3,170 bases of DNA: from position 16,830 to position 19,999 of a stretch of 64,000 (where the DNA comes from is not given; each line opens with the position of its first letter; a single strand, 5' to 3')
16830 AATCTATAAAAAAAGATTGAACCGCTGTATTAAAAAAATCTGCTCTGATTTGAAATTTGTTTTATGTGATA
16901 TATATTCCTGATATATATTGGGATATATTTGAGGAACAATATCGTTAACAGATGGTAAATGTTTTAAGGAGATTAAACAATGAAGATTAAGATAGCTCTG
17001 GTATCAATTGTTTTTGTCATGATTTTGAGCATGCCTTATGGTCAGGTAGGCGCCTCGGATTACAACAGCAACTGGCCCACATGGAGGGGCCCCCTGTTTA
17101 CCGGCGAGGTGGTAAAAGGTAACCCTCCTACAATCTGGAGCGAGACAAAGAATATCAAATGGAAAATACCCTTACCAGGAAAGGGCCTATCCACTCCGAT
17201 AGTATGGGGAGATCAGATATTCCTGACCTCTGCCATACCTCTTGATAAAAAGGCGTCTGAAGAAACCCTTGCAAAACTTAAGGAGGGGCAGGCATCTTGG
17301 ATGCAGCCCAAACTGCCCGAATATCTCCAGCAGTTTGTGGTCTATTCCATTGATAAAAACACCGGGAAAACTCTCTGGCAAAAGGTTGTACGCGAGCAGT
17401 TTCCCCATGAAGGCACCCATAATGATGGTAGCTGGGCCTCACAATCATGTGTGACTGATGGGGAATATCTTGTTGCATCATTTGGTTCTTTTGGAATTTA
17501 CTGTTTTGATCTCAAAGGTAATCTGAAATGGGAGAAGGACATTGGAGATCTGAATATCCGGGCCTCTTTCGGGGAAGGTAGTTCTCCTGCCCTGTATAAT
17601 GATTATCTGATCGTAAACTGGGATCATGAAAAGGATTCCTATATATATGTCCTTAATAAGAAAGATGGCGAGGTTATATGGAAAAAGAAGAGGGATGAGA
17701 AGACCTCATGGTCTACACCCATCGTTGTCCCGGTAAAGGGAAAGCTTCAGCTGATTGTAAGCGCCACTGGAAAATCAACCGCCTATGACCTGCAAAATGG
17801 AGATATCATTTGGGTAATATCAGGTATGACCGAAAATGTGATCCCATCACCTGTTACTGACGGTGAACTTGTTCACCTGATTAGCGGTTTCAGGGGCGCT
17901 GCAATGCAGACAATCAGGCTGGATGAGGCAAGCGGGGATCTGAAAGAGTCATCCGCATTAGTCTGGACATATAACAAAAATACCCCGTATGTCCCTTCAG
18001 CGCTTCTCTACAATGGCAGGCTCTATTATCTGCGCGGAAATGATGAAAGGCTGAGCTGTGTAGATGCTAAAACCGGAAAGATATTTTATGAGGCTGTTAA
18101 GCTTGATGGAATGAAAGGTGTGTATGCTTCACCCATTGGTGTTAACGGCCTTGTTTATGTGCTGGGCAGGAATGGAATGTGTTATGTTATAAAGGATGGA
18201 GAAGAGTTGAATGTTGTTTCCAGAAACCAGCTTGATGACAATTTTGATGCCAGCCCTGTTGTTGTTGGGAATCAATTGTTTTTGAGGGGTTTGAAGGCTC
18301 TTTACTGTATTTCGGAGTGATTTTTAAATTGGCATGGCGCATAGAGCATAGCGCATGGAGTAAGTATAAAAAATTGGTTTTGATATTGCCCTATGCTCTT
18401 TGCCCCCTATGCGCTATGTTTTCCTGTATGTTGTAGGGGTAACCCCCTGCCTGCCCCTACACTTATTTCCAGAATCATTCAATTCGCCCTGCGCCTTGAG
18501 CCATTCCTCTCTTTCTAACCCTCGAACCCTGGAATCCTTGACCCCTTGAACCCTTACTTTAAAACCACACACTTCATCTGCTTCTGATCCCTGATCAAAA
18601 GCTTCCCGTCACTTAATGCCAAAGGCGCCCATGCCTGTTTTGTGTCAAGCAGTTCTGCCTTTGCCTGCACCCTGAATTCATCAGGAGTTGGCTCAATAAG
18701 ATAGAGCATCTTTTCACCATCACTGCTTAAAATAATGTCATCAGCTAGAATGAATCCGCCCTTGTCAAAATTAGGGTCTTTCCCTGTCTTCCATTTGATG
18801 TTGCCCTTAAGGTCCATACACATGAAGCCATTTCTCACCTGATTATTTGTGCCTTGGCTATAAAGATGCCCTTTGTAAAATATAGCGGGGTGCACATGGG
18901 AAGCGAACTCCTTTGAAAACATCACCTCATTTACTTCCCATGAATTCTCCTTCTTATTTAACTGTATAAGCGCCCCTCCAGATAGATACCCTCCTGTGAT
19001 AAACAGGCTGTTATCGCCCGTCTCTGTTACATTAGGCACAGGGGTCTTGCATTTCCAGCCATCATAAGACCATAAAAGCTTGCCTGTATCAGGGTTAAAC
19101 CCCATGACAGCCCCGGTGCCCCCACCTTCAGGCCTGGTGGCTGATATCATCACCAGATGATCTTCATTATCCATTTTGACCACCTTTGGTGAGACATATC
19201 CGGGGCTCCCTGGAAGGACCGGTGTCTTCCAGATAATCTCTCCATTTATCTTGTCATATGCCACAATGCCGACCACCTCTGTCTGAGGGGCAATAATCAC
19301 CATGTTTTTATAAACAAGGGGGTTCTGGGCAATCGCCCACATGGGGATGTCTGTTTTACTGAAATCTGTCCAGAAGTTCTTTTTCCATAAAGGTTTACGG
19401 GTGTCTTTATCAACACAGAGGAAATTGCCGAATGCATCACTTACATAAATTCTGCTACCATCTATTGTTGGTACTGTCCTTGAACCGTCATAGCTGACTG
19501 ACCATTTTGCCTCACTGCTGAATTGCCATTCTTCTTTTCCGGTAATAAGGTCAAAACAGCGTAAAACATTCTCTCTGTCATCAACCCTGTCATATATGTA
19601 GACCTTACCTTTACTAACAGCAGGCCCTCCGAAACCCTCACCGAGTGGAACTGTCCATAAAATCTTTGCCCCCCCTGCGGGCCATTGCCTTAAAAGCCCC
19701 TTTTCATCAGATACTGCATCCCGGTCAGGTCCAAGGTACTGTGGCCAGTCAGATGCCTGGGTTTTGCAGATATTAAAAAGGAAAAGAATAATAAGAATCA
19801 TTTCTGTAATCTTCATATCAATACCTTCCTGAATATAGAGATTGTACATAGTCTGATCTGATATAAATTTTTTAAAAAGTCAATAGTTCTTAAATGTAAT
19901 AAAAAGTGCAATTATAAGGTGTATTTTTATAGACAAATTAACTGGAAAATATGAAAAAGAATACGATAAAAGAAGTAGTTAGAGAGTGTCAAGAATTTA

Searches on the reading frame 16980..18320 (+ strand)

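Call 56: search_protein_families(library=pfam, proteins=[window:16980-18320:+], max_evalue=0.00001)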
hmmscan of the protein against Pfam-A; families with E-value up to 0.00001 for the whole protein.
window:16980-18320:+ (446 aa): 2 families
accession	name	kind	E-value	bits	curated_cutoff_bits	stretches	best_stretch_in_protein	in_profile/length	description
PF13360.13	PQQ_2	-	3e-30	106.1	27.6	2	120-368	4-229/233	Outer membrane protein assembly factor BamB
PF13570.13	Beta-prop_ACSF4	-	8.3e-14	52.1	133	1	122-434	32-316/329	Beta-alanine-activating enzyme, beta-propeller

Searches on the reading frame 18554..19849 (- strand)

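Call 56: search_protein_families(library=pfam, proteins=[window:18554-19849:-], max_evalue=0.00001)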
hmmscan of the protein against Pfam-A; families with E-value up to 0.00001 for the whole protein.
window:18554-19849:- (431 aa): 3 families
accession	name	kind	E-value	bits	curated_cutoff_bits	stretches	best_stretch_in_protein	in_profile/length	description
PF13360.13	PQQ_2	-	4.8e-19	69.4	27.6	1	93-354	2-232/233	Outer membrane protein assembly factor BamB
PF01011.28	PQQ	-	1.5e-06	27.7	26.7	0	73-114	539-578/595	Glucose/ethanol/alcohol dehydrogenase, beta-propeller domain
PF13570.13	Beta-prop_ACSF4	-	2.3e-06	27.7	133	0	94-366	29-262/329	Beta-alanine-activating enzyme, beta-propeller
